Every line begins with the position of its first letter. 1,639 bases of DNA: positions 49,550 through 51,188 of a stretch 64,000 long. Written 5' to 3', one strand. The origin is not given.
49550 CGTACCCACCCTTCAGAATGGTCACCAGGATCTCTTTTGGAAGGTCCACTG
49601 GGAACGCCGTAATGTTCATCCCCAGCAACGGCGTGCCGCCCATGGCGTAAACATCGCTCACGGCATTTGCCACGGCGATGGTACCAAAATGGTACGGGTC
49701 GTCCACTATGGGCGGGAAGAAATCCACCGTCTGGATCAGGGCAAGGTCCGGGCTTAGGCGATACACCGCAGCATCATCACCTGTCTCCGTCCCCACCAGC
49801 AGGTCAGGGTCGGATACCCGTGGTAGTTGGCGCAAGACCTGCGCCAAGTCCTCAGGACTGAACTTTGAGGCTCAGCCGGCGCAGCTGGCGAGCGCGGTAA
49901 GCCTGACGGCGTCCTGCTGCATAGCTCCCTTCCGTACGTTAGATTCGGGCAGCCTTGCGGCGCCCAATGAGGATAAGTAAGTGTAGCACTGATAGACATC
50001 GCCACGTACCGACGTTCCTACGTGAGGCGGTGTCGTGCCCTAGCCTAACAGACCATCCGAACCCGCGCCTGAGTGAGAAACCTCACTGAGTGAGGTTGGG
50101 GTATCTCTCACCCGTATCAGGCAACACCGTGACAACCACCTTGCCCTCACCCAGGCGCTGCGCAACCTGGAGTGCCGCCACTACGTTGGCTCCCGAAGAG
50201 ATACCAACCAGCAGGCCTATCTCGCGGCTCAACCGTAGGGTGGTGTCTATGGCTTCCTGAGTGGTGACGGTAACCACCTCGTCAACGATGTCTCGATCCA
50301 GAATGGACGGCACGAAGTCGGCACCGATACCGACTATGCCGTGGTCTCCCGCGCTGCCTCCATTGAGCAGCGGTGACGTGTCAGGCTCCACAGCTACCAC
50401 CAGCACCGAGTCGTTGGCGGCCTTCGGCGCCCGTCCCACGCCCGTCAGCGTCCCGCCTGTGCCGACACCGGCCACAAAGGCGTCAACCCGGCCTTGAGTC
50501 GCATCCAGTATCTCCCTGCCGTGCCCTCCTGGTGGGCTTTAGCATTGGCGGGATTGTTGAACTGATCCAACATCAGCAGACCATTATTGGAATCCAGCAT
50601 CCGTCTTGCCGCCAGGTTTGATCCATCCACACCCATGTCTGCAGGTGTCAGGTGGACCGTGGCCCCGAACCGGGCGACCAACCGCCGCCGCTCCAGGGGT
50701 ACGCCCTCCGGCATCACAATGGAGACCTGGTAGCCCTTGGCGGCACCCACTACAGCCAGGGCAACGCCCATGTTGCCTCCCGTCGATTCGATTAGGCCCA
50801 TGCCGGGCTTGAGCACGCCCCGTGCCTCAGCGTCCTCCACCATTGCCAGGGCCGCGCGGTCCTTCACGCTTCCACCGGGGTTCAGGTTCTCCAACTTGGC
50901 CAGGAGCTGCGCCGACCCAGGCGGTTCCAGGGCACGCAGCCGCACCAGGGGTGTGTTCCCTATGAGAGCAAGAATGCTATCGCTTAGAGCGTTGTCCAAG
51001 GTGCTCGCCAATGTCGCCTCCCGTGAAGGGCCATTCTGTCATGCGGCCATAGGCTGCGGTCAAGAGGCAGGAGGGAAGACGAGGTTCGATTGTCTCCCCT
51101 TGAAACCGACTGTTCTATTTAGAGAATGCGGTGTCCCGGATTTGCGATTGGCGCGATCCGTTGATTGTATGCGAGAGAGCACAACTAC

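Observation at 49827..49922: selD is a Sec-containing selenoprotein; the ORF track truncates it at the UGA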

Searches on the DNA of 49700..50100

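Call 46: search_rna_families(source=window, start=49700, end=50100, threshold=evalue, max_evalue=10)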
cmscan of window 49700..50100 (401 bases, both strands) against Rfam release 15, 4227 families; matches with E-value up to 10: 2.
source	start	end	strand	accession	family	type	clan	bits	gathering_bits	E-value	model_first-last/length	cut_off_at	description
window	49825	49848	-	RF00677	MIR168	Gene; miRNA;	-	14.5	66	0.96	22-108/129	no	MIR168 microRNA precursor family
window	49829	49970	-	RF01721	Pseudomon-groES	Cis-reg;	-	12.9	50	6.3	1-111/111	no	Pseudomon-groES RNA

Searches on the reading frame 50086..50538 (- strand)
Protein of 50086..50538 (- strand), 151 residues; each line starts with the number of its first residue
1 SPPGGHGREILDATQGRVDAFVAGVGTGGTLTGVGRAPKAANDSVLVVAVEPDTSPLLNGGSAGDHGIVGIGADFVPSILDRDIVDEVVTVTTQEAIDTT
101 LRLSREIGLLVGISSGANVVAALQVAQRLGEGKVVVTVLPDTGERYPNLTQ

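Call 12: search_protein_families(library=pfam, proteins=[window:50086-50538:-])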
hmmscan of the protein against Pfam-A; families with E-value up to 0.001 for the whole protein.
window:50086-50538:- (151 aa): 1 family
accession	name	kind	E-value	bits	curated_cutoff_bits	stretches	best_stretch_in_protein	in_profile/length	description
PF00291.31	PALP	-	3.9e-27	95.8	35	1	7-141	147-295/295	Pyridoxal-phosphate dependent enzyme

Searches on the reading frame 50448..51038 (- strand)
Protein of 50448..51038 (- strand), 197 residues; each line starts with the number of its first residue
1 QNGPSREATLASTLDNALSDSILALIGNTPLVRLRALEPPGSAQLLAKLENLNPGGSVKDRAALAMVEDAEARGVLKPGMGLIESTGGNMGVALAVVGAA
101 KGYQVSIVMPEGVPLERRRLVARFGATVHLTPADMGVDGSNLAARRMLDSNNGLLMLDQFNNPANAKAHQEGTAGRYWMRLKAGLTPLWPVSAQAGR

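Call 12: search_protein_families(library=pfam, proteins=[window:50448-51038:-])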
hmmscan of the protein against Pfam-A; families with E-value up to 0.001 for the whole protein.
window:50448-51038:- (197 aa): 1 family
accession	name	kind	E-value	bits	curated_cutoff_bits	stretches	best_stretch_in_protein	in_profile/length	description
PF00291.31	PALP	-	9.9e-40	137.1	35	1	24-174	3-147/295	Pyridoxal-phosphate dependent enzyme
